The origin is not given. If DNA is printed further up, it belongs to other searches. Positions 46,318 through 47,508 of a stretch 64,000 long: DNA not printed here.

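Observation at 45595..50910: Beta-oxidation-like cluster: ACAD + two SCP-x-type thiolase-like proteins + fused double DUF35 + LLM oxidoreductase, preceded by an AT-rich 2x15-bp direct repeat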

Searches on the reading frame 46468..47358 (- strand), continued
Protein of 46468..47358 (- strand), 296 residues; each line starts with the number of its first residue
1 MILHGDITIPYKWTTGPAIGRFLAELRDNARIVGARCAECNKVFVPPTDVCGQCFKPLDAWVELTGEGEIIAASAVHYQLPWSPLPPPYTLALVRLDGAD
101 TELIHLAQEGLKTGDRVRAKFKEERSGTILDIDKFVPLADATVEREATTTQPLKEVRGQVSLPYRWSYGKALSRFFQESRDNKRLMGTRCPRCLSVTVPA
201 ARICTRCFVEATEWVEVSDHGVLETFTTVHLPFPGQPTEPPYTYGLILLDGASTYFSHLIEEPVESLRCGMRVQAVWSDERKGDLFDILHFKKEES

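Call 51: search_protein_families(library=ncbifam, proteins=[L005:12050-13225:+, L005:10989-12050:+, L005:10001-10975:+, L021:6784-7947:+, L021:5623-6774:+, L004:8770-9933:+, L031:6790-7977:+], max_evalue=1e-40)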
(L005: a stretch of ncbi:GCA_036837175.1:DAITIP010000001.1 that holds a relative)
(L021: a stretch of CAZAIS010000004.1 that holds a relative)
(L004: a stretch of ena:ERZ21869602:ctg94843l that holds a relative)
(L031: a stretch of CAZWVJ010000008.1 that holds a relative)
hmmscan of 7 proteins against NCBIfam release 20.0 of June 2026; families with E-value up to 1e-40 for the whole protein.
L005:12050-13225:+ (391 aa): 8 families
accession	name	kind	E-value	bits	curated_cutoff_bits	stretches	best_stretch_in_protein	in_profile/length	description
NF006180.0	PRK08313.1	subfamily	1.4e-226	751.7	514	1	1-390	1-388/389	thiolase domain-containing protein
NF004720.0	PRK06064.1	subfamily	1.8e-59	201.5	420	1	6-385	4-386/389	thiolase domain-containing protein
NF004721.0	PRK06065.1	equivalog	2e-52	178.4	455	1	3-374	9-381/393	thiolase domain-containing protein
NF004810.0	PRK06157.1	equivalog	2.9e-50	171.6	403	1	5-376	8-385/400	acetyl-CoA acetyltransferase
NF006102.0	PRK08256.1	subfamily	1e-45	156.5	436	1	6-376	5-383/394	lipid-transfer protein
NF004982.0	PRK06365.1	equivalog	2.5e-45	155.3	695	1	9-381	21-423/430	thiolase domain-containing protein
NF009228.0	PRK12578.1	subfamily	2.1e-44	151.7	485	1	6-380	5-381/387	thiolase domain-containing protein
NF005704.0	PRK07516.1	subfamily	6.5e-43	147.2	412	1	7-375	5-376/389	thiolase domain-containing protein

L005:10989-12050:+ (353 aa): 1 family
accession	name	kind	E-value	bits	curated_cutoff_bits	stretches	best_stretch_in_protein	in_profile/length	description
NF005924.0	PRK07937.1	subfamily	2e-184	613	419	1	1-352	2-352/353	lipid-transfer protein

L005:10001-10975:+ (324 aa): 0 families

L021:6784-7947:+ (387 aa): 13 families
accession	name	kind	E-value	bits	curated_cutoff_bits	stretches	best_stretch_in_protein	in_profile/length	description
NF006180.0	PRK08313.1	subfamily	6.2e-130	433.5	514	1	2-386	3-385/389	thiolase domain-containing protein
NF004721.0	PRK06065.1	equivalog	5.4e-95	318.5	455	1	5-384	12-392/393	thiolase domain-containing protein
NF004720.0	PRK06064.1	subfamily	1.7e-80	270.7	420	1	4-385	3-387/389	thiolase domain-containing protein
NF004810.0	PRK06157.1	equivalog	4.6e-67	226.9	403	1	4-384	8-396/400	acetyl-CoA acetyltransferase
NF004722.0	PRK06066.1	equivalog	5.6e-65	219.8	516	1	5-381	6-381/385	thiolase domain-containing protein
NF053570.1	AcCoTHIOL_METTL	equivalog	8e-63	212.6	600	1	3-386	2-384/385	acetyl-CoA acetyltransferase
NF004982.0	PRK06365.1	equivalog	2.1e-62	211.6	695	1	1-384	14-427/430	thiolase domain-containing protein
NF009228.0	PRK12578.1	subfamily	2.3e-62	210.9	485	1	1-384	1-386/387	thiolase domain-containing protein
NF004811.0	PRK06158.1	subfamily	1e-55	189.3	421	1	5-384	10-379/384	acetyl-CoA acetyltransferase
NF005704.0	PRK07516.1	subfamily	3.5e-55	187.5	412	1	5-378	4-380/389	thiolase domain-containing protein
NF006102.0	PRK08256.1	subfamily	5.2e-55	187.1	436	1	2-373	2-383/394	lipid-transfer protein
NF004715.0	PRK06059.1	equivalog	2.5e-50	171.6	424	1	3-373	4-388/399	lipid-transfer protein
NF053628.1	BnzsclthlBbsBGT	equivalog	4e-42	144.4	750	1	3-376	5-373/389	benzoylsuccinyl-CoA thiolase subunit BbsB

L021:5623-6774:+ (383 aa): 9 families
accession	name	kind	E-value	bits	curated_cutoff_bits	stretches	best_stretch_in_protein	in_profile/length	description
NF006180.0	PRK08313.1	subfamily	7.5e-72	242.3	514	1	5-381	3-382/389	thiolase domain-containing protein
NF004721.0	PRK06065.1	equivalog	9.9e-68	228.8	455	1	5-381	9-391/393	thiolase domain-containing protein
NF005924.0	PRK07937.1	subfamily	9.2e-64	216.1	419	1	5-382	2-350/353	lipid-transfer protein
NF004722.0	PRK06066.1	equivalog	6.8e-63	212.9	516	1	5-382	3-384/385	thiolase domain-containing protein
NF004720.0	PRK06064.1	subfamily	1.2e-58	198.7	420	1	5-372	1-377/389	thiolase domain-containing protein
NF004811.0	PRK06158.1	subfamily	5.7e-51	173.7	421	1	6-378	8-377/384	acetyl-CoA acetyltransferase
NF009228.0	PRK12578.1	subfamily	3.5e-47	160.9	485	1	6-370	3-375/387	thiolase domain-containing protein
NF005704.0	PRK07516.1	subfamily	4.6e-45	154.2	412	1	6-374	2-379/389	thiolase domain-containing protein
NF004810.0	PRK06157.1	equivalog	1e-42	146.7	403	1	3-378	4-391/400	acetyl-CoA acetyltransferase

L004:8770-9933:+ (387 aa): 13 families
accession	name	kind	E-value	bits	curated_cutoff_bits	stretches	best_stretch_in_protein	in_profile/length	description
NF006180.0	PRK08313.1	subfamily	2.4e-136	454.6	514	1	2-386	3-386/389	thiolase domain-containing protein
NF004721.0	PRK06065.1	equivalog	9.4e-94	314.4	455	1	2-383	9-392/393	thiolase domain-containing protein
NF004720.0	PRK06064.1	subfamily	3.5e-71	240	420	1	3-384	2-387/389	thiolase domain-containing protein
NF004810.0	PRK06157.1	equivalog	1.7e-63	215.1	403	1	2-383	6-396/400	acetyl-CoA acetyltransferase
NF009228.0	PRK12578.1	subfamily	1.9e-59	201.3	485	1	1-383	1-386/387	thiolase domain-containing protein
NF004722.0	PRK06066.1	equivalog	1.5e-56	192.1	516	1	3-372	4-372/385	thiolase domain-containing protein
NF004982.0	PRK06365.1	equivalog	5.9e-56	190.3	695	0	1-251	14-266/430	thiolase domain-containing protein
NF053570.1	AcCoTHIOL_METTL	equivalog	6.5e-55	186.5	600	1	3-384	2-383/385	acetyl-CoA acetyltransferase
NF004811.0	PRK06158.1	subfamily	1.5e-53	182.2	421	1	4-385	9-381/384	acetyl-CoA acetyltransferase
NF004715.0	PRK06059.1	equivalog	2.3e-47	161.9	424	1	3-369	4-385/399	lipid-transfer protein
NF006102.0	PRK08256.1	subfamily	9.3e-47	159.9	436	1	1-373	1-382/394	lipid-transfer protein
NF005892.0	PRK07855.1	subfamily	3e-46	158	469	1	2-367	5-374/390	lipid-transfer protein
NF005704.0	PRK07516.1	subfamily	1.8e-42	145.7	412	1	4-373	3-376/389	thiolase domain-containing protein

L031:6790-7977:+ (395 aa): 11 families
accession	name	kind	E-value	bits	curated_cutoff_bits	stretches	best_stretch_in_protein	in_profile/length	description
NF006180.0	PRK08313.1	subfamily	2.7e-112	375.4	514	1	10-394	3-386/389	thiolase domain-containing protein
NF004721.0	PRK06065.1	equivalog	2.3e-70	237.4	455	1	10-391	9-392/393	thiolase domain-containing protein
NF004720.0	PRK06064.1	subfamily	1.1e-68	231.9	420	1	11-392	2-387/389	thiolase domain-containing protein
NF004810.0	PRK06157.1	equivalog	7.4e-62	209.8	403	1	10-382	6-387/400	acetyl-CoA acetyltransferase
NF004982.0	PRK06365.1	equivalog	2.6e-54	184.9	695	0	13-260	18-267/430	thiolase domain-containing protein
NF053570.1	AcCoTHIOL_METTL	equivalog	4.6e-54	183.7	600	1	12-393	3-384/385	acetyl-CoA acetyltransferase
NF009228.0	PRK12578.1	subfamily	3.4e-52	177.3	485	1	9-391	1-386/387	thiolase domain-containing protein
NF004811.0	PRK06158.1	subfamily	4.8e-49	167.3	421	1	13-392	10-380/384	acetyl-CoA acetyltransferase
NF004722.0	PRK06066.1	equivalog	1.8e-48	165.5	516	1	10-380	3-372/385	thiolase domain-containing protein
NF005704.0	PRK07516.1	subfamily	3.5e-48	164.5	412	1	12-380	3-375/389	thiolase domain-containing protein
NF006102.0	PRK08256.1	subfamily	2.6e-41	142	436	1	9-381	1-382/394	lipid-transfer protein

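Call 68: predict_structure(alignment_id=A2)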
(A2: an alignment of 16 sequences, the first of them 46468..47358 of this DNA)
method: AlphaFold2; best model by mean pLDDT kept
length: 296 residues; sequences in the alignment: 16
mean_pLDDT: 88.5   pTM: 0.56
mean pLDDT of the five models: 88.5, 87.8, 85.2, 84.7, 82.9
residues with pLDDT >= 90: 194; 70-90: 82; 50-70: 15; < 50: 5
segments of 3 or more residues with pLDDT < 50: 141-144
pLDDT, mean of each block of 10 residues (from residue 1): 70 86 93 94 94 90 93 92 85 96 95 95 91 89 52 80 73 87 94 93 90 94 95 80 96 95 92 95 88 86
secondary structure, 60 per line:
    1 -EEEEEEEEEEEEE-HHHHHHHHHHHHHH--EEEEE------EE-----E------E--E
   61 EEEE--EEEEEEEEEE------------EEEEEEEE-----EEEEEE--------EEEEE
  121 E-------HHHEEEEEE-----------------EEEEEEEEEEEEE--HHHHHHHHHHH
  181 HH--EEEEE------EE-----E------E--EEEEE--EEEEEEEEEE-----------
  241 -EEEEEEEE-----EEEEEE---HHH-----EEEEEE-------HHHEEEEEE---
elements in order: E2-14 H16-29 E32-36 E60-64 E67-76 E89-96 E102-107 E116-121 E132-137 E155-167 H170-182 E185-189 E213-217 E220-229 E242-249 E255-260 E272-277 E288-293
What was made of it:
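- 46468..47358 (-): Tandem DUF35 protein (296 aa): unit D1 about residues 1-137, linker about 138-155, unit D2 about 156-296; both four-Cys zinc ribbons intact. AF2 model pLDDT 88.5, with two units of identical secondary-structure order and a disordered linker at 141-144 (call 68).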

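Call 73: fold_search(model_id=the predicted structure, library=pdb)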
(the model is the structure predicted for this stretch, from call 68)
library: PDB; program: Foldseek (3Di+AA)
matches with E <= 10: 334; with E <= 0.001: 21
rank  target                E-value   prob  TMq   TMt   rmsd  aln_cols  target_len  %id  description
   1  7pyt_A                7.2e-07  1.00  0.29  0.60   4.5       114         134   24  Benzoylsuccinyl-CoA thiolase with coenzyme A (released 2022-04-06)
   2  7pxp_A                7.2e-07  1.00  0.30  0.61   4.5       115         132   24  Benzoylsuccinyl-CoA thiolase (released 2022-04-06)
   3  6ok1_B                7.6e-07  1.00  0.35  0.72   3.7       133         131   22  Ltp2-ChsH2(DUF35) aldolase (released 2019-06-26)
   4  7pxp_E                1.1e-06  1.00  0.30  0.61   4.5       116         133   24  Benzoylsuccinyl-CoA thiolase (released 2022-04-06)
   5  7pxp_B                1.3e-06  1.00  0.30  0.62   4.5       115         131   24  Benzoylsuccinyl-CoA thiolase (released 2022-04-06)
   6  6ok1_D                1.6e-06  1.00  0.35  0.74   3.5       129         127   22  Ltp2-ChsH2(DUF35) aldolase (released 2019-06-26)
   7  3irb_B                4.5e-06  1.00  0.31  0.64   3.8       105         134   27  Crystal structure of protein with unknown function from DUF35 family (13815350) from SULFOLOBUS SOLFATARICUS at 1.80 A (released 2009-09-01)
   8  6esq_E                6.2e-06  1.00  0.32  0.69   4.9       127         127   21  Structure of the acetoacetyl-CoA thiolase/HMG-CoA synthase complex from Methanothermococcus thermolithotrophicus soake (released 2018-03-14)
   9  9skh_E                9.0e-06  1.00  0.32  0.59   5.6       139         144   20  Biocatalytic Regioselective C-Formylation of Resorcinol Derivatives (released 2026-02-18)
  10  3irb_A                1.2e-05  1.00  0.33  0.67   4.1       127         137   20  Crystal structure of protein with unknown function from DUF35 family (13815350) from SULFOLOBUS SOLFATARICUS at 1.80 A (released 2009-09-01)
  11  9myr_B                1.3e-05  1.00  0.36  0.69   3.3       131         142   24  Sal-Shy(DUF35) aldolase from Comamonas testosteroni (released 2025-10-08)
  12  9vbt_G                1.3e-05  1.00  0.32  0.60   5.6       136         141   20  Cryo-EM structure of the multi-component acyltransferase complex MucABC from Streptococcus macacae at a stoichiometric (released 2026-02-11)
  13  6esq_F                1.4e-05  1.00  0.33  0.70   4.4       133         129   22  Structure of the acetoacetyl-CoA thiolase/HMG-CoA synthase complex from Methanothermococcus thermolithotrophicus soake (released 2018-03-14)
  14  5m3k_B                1.7e-05  1.00  0.32  0.59  13.5       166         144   15  A multi-component acyltransferase PhlABC from Pseudomonas protegens (released 2017-12-20)
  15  9vbo_G                2.0e-05  1.00  0.32  0.58   5.5       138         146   19  Cryo-EM structure of the multi-component acyltransferase complex MucABC from Streptococcus macacae at a stoichiometric (released 2026-02-11)
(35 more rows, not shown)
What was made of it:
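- On DUF35 (zf-ChsH2 + OB_ChsH2_C) scaffold proteins: AF2 model plus Foldseek hits to BbsA, ChsH2-DUF35, Shy-DUF35, 6esq_E and PhlB (calls 68, 73).
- The DUF35 fold of both halves is supported by the AF2 model and its Foldseek matches (calls 68, 73).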

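Call 91: search_protein_families(library=pfam, proteins=[L007:8001-8840:+, P0010, L028:8985-10514:+], max_evalue=0.01)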
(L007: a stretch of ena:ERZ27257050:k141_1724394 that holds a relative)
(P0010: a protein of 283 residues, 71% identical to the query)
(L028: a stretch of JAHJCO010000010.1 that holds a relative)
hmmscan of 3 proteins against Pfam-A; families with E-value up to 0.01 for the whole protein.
L007:8001-8840:+ (279 aa): 3 families
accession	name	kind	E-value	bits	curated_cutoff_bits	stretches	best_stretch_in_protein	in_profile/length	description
PF01796.24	OB_ChsH2_C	-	1.1e-10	41.7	27.1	1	61-122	1-65/65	ChsH2, C-terminal OB-fold domain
PF12172.15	zf-ChsH2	-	1.2e-07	31.8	23.2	1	31-55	8-32/37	ChsH2, rubredoxin-like zinc ribbon domain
PF02036.22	SCP2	-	0.0013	19.5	21.3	1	205-278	26-100/101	SCP-2 sterol transfer family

P0010 (283 aa): 3 families
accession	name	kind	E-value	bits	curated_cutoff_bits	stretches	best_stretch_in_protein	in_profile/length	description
PF01796.24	OB_ChsH2_C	-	2.9e-09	37.2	27.1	1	61-122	1-65/65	ChsH2, C-terminal OB-fold domain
PF12172.15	zf-ChsH2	-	4.6e-07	30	23.2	1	31-57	8-34/37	ChsH2, rubredoxin-like zinc ribbon domain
PF02036.22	SCP2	-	9.3e-05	23.1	21.3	1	205-267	23-85/101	SCP-2 sterol transfer family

L028:8985-10514:+ (509 aa): 1 family
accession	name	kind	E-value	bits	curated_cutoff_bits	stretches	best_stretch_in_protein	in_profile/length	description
PF00501.34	AMP-binding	-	2.4e-14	53.4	29.9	1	117-350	151-375/384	AMP-binding enzyme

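Call 97: search_protein_representatives(protein=window:46468-47358:-)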
Query: 296 residues. Proteins with E-value up to 0.001 (for the whole library): 2270; up to 1e-10: 581; up to 1e-30: 68. The best 150 are listed.
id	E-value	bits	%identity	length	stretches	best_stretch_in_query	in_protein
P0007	1.2e-86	306.9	48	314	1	2-295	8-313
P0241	4.7e-77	275.4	49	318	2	156-292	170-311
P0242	7.0e-65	235.5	42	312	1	8-292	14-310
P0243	4.9e-64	232.7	42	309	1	2-293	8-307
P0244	8.0e-62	225.4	45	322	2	5-139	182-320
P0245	8.3e-62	225.4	40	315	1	3-292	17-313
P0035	3.7e-57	210.1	43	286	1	6-287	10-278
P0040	8.3e-57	209.0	61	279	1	1-149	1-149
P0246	1.2e-54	201.8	44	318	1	4-293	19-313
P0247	7.5e-53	196.0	39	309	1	6-287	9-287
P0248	1.6e-52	194.9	41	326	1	7-292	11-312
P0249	4.3e-50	186.9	63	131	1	1-131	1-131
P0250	2.6e-46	174.5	41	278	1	3-292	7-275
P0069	6.8e-46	173.1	87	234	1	1-86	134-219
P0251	1.3e-44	168.9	41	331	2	2-138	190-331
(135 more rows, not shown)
